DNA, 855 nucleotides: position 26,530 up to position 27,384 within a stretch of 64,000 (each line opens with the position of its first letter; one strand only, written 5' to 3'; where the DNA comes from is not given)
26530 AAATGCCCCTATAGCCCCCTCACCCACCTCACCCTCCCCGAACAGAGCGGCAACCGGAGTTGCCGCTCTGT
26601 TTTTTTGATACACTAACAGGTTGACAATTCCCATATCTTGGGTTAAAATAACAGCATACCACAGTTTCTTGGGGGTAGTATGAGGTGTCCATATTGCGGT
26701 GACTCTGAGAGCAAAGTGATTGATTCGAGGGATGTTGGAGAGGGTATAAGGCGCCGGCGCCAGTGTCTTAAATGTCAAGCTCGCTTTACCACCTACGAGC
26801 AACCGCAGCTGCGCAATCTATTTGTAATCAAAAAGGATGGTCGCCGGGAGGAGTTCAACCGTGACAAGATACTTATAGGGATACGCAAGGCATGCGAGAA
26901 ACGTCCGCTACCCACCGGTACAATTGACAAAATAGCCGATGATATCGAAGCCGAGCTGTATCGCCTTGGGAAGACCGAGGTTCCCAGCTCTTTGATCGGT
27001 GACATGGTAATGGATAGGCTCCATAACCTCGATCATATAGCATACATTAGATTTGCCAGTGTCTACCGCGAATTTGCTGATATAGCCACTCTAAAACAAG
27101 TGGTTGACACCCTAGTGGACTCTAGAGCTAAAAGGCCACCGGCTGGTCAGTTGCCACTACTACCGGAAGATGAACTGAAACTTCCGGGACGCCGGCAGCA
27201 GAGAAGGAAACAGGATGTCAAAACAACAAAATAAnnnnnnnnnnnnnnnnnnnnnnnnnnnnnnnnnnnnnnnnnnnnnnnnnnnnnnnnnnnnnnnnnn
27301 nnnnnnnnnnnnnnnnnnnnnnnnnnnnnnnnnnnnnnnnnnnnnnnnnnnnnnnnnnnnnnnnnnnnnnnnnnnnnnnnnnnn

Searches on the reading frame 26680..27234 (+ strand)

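Call 79: search_protein_families(library=pfam, proteins=[window:26680-27234:+], max_evalue=0.00001)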
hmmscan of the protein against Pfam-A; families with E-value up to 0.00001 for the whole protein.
window:26680-27234:+ (184 aa): 2 families
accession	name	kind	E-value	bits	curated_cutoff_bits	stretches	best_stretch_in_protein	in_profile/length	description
PF03477.21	ATP-cone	-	2.8e-24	85.9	25.8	1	48-134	2-87/88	ATP cone domain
PF22811.2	Zn_ribbon_NrdR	-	1.8e-18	66.6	27.2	1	1-40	1-42/42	Transcriptional repressor NrdR-like, N-terminal domain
